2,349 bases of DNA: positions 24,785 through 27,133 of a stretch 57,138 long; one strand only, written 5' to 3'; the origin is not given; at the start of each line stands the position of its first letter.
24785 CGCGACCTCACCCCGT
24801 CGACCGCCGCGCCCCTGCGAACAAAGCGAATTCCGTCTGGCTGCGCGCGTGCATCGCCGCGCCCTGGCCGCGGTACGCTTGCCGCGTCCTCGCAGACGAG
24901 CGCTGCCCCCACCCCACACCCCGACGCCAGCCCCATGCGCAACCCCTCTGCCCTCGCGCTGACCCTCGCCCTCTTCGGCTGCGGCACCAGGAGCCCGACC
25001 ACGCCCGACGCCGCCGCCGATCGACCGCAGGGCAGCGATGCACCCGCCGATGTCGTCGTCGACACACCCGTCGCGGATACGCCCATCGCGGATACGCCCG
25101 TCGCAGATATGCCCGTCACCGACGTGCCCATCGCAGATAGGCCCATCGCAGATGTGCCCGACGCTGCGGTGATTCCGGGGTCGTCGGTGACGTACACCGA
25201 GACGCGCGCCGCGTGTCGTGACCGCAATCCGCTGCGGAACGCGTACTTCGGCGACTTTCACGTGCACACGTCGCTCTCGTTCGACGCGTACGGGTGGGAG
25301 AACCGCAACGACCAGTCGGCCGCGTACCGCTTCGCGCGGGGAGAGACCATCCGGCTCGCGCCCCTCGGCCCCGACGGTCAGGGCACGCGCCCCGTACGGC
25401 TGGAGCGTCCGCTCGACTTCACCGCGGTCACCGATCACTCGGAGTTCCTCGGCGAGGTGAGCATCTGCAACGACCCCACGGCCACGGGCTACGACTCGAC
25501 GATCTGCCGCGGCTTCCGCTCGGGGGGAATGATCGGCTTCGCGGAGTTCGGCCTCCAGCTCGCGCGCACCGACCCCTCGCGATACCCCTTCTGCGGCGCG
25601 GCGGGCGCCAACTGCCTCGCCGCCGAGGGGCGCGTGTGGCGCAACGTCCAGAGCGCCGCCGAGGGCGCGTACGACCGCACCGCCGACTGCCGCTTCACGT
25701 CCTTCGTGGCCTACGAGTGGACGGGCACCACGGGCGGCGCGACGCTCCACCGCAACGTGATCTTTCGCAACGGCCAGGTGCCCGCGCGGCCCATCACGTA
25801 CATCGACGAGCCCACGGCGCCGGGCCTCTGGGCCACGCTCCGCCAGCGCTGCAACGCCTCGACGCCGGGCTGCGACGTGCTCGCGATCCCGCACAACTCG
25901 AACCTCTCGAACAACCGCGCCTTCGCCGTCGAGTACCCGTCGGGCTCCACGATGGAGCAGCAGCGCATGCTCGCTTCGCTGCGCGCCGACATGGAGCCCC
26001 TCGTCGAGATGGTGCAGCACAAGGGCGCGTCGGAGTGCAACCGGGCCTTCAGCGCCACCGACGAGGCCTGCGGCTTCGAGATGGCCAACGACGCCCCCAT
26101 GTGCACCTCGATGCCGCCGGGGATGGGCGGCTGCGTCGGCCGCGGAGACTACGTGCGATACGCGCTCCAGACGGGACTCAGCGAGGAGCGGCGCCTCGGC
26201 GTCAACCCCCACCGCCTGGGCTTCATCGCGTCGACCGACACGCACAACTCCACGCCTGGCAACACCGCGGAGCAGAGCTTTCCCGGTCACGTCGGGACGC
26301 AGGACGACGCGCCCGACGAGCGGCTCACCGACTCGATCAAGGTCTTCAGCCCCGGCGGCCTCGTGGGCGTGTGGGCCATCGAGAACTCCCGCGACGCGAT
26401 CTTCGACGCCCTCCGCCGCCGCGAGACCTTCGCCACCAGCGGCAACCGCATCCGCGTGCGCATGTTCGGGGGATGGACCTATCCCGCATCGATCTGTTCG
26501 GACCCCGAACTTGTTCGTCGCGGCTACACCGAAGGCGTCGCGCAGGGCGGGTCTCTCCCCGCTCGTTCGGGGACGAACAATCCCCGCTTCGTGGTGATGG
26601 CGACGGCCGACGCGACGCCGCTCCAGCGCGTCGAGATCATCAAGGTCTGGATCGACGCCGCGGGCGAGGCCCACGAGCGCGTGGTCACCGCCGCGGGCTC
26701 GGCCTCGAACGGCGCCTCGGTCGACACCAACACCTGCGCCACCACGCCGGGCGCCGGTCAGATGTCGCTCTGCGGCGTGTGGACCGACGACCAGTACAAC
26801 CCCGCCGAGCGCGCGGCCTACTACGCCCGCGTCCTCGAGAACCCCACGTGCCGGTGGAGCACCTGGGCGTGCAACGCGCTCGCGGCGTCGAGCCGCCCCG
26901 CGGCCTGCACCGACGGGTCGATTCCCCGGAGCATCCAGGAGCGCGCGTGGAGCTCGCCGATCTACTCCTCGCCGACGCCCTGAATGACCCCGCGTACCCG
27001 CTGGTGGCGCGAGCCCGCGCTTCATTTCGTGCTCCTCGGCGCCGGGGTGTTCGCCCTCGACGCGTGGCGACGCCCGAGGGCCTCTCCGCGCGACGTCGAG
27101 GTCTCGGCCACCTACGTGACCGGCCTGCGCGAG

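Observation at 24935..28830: DUF3604 lipoprotein, parvulin-like protein and HupE/UreJ transporter form an overlapping-stop/start operon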

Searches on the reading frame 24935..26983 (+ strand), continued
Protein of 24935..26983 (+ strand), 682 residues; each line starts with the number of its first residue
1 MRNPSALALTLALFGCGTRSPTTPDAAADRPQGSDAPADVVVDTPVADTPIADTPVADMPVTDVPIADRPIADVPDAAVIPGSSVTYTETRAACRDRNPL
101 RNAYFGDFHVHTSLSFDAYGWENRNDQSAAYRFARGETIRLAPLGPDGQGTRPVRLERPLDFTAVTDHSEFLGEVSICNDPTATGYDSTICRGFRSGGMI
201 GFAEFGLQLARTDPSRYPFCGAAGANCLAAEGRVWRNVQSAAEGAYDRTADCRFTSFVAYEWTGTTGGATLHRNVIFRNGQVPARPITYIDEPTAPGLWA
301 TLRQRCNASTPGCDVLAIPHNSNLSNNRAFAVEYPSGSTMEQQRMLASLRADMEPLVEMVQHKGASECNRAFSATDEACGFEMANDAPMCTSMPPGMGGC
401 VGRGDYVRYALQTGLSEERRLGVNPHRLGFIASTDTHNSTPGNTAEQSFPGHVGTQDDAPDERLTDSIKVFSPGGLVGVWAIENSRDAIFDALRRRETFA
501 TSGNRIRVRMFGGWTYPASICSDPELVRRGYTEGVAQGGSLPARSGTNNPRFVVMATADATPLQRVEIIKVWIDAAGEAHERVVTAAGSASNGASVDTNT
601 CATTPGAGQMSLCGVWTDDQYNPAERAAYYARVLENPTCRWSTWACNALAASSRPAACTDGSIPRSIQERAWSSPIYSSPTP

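Call 16: search_protein_families(library=pfam, proteins=[P0015, P0107, P0020, P0120, P0011], max_evalue=0.01)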
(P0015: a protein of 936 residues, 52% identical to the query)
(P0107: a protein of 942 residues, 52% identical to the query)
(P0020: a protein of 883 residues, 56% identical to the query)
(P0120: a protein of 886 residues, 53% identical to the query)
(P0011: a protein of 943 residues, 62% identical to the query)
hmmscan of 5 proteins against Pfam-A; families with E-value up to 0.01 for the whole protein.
P0015 (936 aa): 2 families
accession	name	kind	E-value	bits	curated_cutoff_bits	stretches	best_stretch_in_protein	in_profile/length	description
PF12228.14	DUF3604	-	1.7e-175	585.3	20.4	1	334-934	2-590/591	Protein of unknown function (DUF3604)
PF13795.12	HupE_UreJ_2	-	4.3e-45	153.6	24.5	1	102-249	2-154/156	HupE / UreJ protein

P0107 (942 aa): 3 families
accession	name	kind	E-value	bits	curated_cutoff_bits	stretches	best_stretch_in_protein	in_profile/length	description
PF12228.14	DUF3604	-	3.4e-177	590.9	20.4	1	339-940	1-591/591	Protein of unknown function (DUF3604)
PF13795.12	HupE_UreJ_2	-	4.2e-42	143.9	24.5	1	128-272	1-149/156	HupE / UreJ protein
PF04955.18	HupE_UreJ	-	1.2e-06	28.6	23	1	127-252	20-143/179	HupE / UreJ protein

P0020 (883 aa): 1 family
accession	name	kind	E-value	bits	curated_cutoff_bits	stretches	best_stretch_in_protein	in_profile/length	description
PF12228.14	DUF3604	-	3.3e-173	577.8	20.4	1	282-879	3-591/591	Protein of unknown function (DUF3604)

P0120 (886 aa): 1 family
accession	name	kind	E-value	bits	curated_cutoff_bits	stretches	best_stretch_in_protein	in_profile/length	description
PF12228.14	DUF3604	-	1.9e-169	565.3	20.4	1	282-884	2-591/591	Protein of unknown function (DUF3604)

P0011 (943 aa): 2 families
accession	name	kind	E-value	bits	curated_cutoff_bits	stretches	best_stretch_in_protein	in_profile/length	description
PF12228.14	DUF3604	-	2.1e-160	535.5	20.4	1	91-667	2-590/591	Protein of unknown function (DUF3604)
PF01139.22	RtcB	-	1.5e-29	103.9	27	2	722-782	26-86/426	tRNA-splicing ligase RtcB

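Call 18: find_encoding_contigs(protein=P0015, flank=6000, max_places=3)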
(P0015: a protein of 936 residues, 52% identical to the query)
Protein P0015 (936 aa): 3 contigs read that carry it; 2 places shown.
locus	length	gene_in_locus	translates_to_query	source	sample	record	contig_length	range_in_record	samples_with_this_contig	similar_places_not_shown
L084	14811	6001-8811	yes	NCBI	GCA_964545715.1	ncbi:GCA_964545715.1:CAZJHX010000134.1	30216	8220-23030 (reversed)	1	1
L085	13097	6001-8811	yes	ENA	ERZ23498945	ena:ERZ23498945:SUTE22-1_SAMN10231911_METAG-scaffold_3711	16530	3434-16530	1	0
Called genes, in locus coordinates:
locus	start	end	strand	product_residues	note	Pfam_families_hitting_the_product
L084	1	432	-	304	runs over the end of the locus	PF13624:SurA_N_3 (faint), PF13145:Rotamase_2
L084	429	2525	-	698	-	PF12228:DUF3604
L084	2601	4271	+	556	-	PF00005:ABC_tran, PF00350:Dynamin_N (faint), PF02463:SMC_N (faint), PF13304:AAA_21 (faint), PF13476:AAA_23 (faint), PF13555:AAA_29 (faint), PF12848:ABC_tran_Xtn, PF00005:ABC_tran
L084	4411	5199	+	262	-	-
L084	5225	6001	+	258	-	PF13145:Rotamase_2 (faint)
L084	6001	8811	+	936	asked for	PF13795:HupE_UreJ_2, PF12228:DUF3604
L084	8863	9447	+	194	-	PF00440:TetR_N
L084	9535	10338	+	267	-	PF02915:Rubrerythrin (faint)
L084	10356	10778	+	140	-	PF06172:Cupin_5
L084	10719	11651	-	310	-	PF00561:Abhydrolase_1, PF12146:Hydrolase_4 (faint), PF12697:Abhydrolase_6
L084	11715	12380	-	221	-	PF13505:OMP_b-brl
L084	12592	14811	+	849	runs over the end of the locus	PF13517:FG-GAP_3 (faint)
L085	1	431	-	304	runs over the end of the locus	PF13624:SurA_N_3 (faint), PF13145:Rotamase_2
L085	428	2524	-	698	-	PF12228:DUF3604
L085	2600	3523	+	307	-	PF00005:ABC_tran, PF13304:AAA_21 (faint), PF12848:ABC_tran_Xtn (weak)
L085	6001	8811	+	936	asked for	PF13795:HupE_UreJ_2, PF12228:DUF3604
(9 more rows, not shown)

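Call 19: find_encoding_contigs(protein=P0107, flank=6000, max_places=3)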
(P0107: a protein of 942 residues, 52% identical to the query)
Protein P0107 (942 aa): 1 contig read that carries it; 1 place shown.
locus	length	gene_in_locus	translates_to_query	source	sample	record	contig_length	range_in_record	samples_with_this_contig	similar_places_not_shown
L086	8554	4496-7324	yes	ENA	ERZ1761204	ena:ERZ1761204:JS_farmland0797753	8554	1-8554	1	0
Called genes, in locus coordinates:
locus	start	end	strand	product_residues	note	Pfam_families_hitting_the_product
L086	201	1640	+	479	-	PF12704:MacB_PCD, PF02687:FtsX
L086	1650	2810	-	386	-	-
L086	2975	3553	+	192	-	-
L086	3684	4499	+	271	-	PF13145:Rotamase_2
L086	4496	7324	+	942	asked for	PF04955:HupE_UreJ (weak), PF13795:HupE_UreJ_2, PF12228:DUF3604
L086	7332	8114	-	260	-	PF12706:Lactamase_B_2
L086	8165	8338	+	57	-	-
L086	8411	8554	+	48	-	?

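Call 36: predict_structure(alignment_id=A3)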
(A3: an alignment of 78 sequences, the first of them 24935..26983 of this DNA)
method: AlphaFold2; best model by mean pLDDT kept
length: 682 residues; sequences in the alignment: 78
mean_pLDDT: 88.8   pTM: 0.87
mean pLDDT of the five models: 88.8, 88.4, 87.6, 86.5, 86.5
residues with pLDDT >= 90: 542; 70-90: 52; 50-70: 28; < 50: 60
segments of 3 or more residues with pLDDT < 50: 1-3, 15-70
pLDDT, mean of each block of 10 residues (from residue 1): 51 45 37 35 37 41 46 61 89 95 98 95 96 98 94 97 98 97 97 92 92 95 97 98 97 98 92 97 97 96 96 97 92 95 98 97 92 87 79 61 93 98 98 97 95 91 91 96 98 98 96 98 98 97 93 97 98 97 97 96 92 98 97 97 96 94 94 97 71
secondary structure, 60 per line:
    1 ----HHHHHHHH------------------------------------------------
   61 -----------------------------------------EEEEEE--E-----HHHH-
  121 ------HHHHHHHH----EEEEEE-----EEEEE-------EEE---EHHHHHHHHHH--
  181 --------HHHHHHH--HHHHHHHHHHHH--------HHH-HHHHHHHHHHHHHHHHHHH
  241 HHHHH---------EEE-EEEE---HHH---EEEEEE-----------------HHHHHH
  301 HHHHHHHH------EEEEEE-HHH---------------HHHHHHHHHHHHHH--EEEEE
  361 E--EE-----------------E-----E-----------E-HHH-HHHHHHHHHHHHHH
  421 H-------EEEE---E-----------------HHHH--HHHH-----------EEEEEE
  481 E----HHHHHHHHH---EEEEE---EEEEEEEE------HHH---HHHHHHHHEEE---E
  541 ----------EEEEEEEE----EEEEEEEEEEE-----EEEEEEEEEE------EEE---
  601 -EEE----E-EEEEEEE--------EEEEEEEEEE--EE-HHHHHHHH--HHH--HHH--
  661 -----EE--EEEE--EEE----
elements in order: H5-12 E102-107 H116-119 H127-134 E139-144 E150-154 E162-164 H169-178 H189-195 H198-209 H222-245 E255-257 E259-262 E272-277 H295-308 E315-320 H340-353 E356-361 H407-421 E429-432 H454-457 H460-463 E475-481 H486-494 E498-502 E506-513 H526-533 E534-536 E551-558 E563-573 E579-588 E595-597 E602-604 E611-617 E626-635 H641-648 E670-673 E676-678
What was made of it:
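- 24935..26983 (+): DUF3604 gene: a 682-aa lipoprotein with a PHP-fold catalytic core and a C-terminal beta-sandwich. AF2 model pLDDT 88.8 (call 36).
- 25067..25164 (+): 15-nt tandem repeat encoding the D-x-P-[VI]-[AT] linker between the lipid anchor and the catalytic domain. The AF2 model has pLDDT below 50 for residues 15-70 (call 36).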

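Call 39: fold_search(model_id=the predicted structure, library=pdb)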
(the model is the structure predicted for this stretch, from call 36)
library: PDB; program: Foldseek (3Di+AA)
matches with E <= 10: 1695; with E <= 0.001: 0
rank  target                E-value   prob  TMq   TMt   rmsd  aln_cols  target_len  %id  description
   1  2wlj_A                4.6e-03  0.87  0.10  0.21   8.5       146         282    9  Potassium channel from Magnetospirillum magnetotacticum (released 2010-06-09)
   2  7vcq_F                3.1e-02  0.30  0.08  0.27  18.3       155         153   10  structure of viral protein BKRF4 in complex with H3.3-H4-ASF1 (released 2022-08-03)
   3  1xq4_C                3.4e-02  0.66  0.11  0.43   9.0       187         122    7  Crystal Structure of the Putative ApaA Protein from Bordetella pertussis, Northeast Structural Genomics Target BeR40 (released 2004-11-09)
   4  9nem_B                3.4e-02  0.54  0.10  0.29  10.7       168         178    6  Structure of Unc119-Farnesylated peptide complex (released 2025-09-03)
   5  1xq4_A                3.6e-02  0.69  0.11  0.43   8.0       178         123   10  Crystal Structure of the Putative ApaA Protein from Bordetella pertussis, Northeast Structural Genomics Target BeR40 (released 2004-11-09)
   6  2z3f_F                4.7e-02  0.28  0.08  0.27  17.8       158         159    8  Crystal structure of spCia1/Asf1 complexed with Cac2 peptide (released 2008-03-11)
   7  6a6y_A                5.3e-02  0.30  0.08  0.27  18.5       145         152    8  Crystal Structure of Asf1 from Plasmodium falciparum (released 2018-07-18)
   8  2cu9                  5.3e-02  0.25  0.08  0.26  18.9       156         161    8  Crystal structure of Histone chaperone cia1 (released 2006-08-29)
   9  8q2h                  5.3e-02  0.18  0.09  0.06  11.2       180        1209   16  beta-galactosidase from Bacillus circulans (released 2024-10-16)
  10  1tza_A                5.9e-02  0.75  0.11  0.46   8.2       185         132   10  X-ray structure of Northeast Structural Genomics Consortium target SoR45 (released 2004-07-27)
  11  3gqq_E                5.9e-02  0.47  0.10  0.31   8.8       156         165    7  Crystal structure of the human retinal protein 4 (unc-119 homolog A). Northeast Structural Genomics Consortium target  (released 2009-04-07)
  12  9nem_F                5.9e-02  0.38  0.11  0.33   9.3       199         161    6  Structure of Unc119-Farnesylated peptide complex (released 2025-09-03)
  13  4rrp_N                6.2e-02  0.33  0.08  0.29  19.0       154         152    6  Crystal Structure of the Fab complexed with antigen Asf1p, Northeast Structural Genomics Consortium (NESG) Target PdR1 (released 2014-12-31)
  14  9oi3_H                6.2e-02  0.25  0.08  0.28  10.8       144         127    8  Structure of human Fab 604 in complex with influenza H1N1 A/Solomon Island/3/2006 hemagglutinin (released 2026-02-04)
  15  6a6y_B                6.5e-02  0.28  0.07  0.26  19.0       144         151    7  Crystal Structure of Asf1 from Plasmodium falciparum (released 2018-07-18)
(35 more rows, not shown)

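Call 54: search_protein_families(library=pfam, proteins=[window:24935-26983:+], max_evalue=10)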
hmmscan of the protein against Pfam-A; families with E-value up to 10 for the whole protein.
window:24935-26983:+ (682 aa): 2 families
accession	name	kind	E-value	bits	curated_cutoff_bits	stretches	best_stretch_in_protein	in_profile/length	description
PF12228.14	DUF3604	-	3.5e-163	544.6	20.4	1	99-680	2-591/591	Protein of unknown function (DUF3604)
PF05568.16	ASFV_J13L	-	9.3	6.4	23.6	1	22-86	82-145/189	African swine fever virus J13L protein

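Call 62: search_protein_families(library=pfam, alignment_id=A5, max_evalue=0.0001)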
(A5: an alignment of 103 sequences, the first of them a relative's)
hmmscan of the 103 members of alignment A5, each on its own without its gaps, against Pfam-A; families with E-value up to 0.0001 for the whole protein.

A. member 1, L001:2111-3259:+ (382 aa): 0 families

B. families by the number of members that match (of 103 scanned): 145 families (the first 25 are shown)
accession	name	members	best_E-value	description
PF13561.12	adh_short_C2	4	7e-68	Enoyl-(Acyl carrier protein) reductase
PF00106.31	adh_short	4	7.3e-59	short chain dehydrogenase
PF08659.16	KR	4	1.4e-11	KR domain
PF00378.25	ECH_1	3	3.2e-53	Enoyl-CoA hydratase/isomerase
PF04075.20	F420H2_quin_red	3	1.9e-40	F420H(2)-dependent quinone reductase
PF16113.10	ECH_2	3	9.2e-31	Enoyl-CoA hydratase/isomerase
PF00296.26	Bac_luciferase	2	3.6e-67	Luciferase-like monooxygenase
PF07690.21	MFS_1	2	9.3e-47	Major Facilitator Superfamily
PF00884.28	Sulfatase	2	1.3e-44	Sulfatase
PF02518.31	HATPase_c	2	4.4e-32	Histidine kinase-, DNA gyrase B-, and HSP90-like ATPase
PF00989.32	PAS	2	7.4e-23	PAS fold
PF13426.13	PAS_9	2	1.5e-20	PAS domain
PF08448.16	PAS_4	2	8.2e-20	PAS fold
PF16347.10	SGSH_C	2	2.8e-17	N-sulphoglucosamine sulphohydrolase, C-terminal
PF00512.31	HisKA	2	1.6e-16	His Kinase A (phospho-acceptor) domain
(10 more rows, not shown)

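Call 74: search_solved_structures(query=A3, max_evalue=10, show_alignments=3)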
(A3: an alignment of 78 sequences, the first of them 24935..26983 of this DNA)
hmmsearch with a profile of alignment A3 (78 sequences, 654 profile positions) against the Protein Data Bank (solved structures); distinct sequences matched with E-value up to 10: 1.
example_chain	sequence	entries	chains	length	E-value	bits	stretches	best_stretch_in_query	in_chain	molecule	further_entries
9e5c_4o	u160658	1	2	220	0.23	13.2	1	76-131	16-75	Cytochrome b5 domain-containing protein 1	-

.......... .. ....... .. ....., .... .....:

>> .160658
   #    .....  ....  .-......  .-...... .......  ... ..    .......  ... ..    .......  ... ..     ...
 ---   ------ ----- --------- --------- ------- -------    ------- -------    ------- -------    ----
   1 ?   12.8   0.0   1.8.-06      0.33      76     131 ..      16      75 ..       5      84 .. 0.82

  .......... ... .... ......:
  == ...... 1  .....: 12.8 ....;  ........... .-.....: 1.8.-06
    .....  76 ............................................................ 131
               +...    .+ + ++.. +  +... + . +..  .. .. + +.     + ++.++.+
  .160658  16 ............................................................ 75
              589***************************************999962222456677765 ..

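Call 78: search_protein_families(library=pfam, proteins=[L025:2579-8788:-, L025:8858-9790:-, L021:6245-7009:-, L021:7032-8006:-, L025:11813-13330:+], max_evalue=0.001)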
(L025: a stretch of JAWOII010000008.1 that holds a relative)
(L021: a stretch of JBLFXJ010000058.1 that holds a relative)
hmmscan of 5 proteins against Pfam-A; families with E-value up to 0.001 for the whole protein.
L025:2579-8788:- (2069 aa): 1 family
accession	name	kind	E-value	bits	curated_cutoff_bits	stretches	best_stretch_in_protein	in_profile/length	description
PF13191.12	AAA_16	-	6.5e-07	30.4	32.6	1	99-154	2-63/167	AAA ATPase domain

L025:8858-9790:- (310 aa): 0 families

L021:6245-7009:- (254 aa): 1 family
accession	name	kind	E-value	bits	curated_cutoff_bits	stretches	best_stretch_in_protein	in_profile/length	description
PF13795.12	HupE_UreJ_2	-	6.5e-55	185.5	24.5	1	71-222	1-155/156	HupE / UreJ protein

L021:7032-8006:- (324 aa): 2 families
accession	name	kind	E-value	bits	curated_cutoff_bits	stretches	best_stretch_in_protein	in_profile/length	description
PF01435.24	Peptidase_M48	-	3.2e-07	30.8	20.3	1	160-268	41-152/186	Peptidase family M48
PF05569.17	Peptidase_M56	-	6.2e-07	29.3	31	1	160-277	171-295/296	BlaR1 peptidase M56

L025:11813-13330:+ (505 aa): 0 families

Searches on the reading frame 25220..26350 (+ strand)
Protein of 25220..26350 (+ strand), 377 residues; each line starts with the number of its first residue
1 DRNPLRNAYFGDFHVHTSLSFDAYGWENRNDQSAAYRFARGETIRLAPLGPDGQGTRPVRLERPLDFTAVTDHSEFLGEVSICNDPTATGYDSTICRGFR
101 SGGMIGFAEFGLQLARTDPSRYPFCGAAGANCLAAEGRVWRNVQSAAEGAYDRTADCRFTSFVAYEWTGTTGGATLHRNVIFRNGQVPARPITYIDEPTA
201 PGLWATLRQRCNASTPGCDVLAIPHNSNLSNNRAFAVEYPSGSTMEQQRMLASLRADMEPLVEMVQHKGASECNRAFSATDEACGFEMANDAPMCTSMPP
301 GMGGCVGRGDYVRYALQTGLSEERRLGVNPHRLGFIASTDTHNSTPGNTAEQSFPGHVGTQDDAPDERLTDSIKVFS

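Call 54: search_protein_families(library=pfam, proteins=[window:25220-26350:+], max_evalue=10)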
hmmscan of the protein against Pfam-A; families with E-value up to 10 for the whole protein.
window:25220-26350:+ (377 aa): 1 family
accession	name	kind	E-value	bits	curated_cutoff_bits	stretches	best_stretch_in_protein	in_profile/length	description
PF12228.14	DUF3604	-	2.9e-91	307.1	20.4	1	4-369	2-360/591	Protein of unknown function (DUF3604)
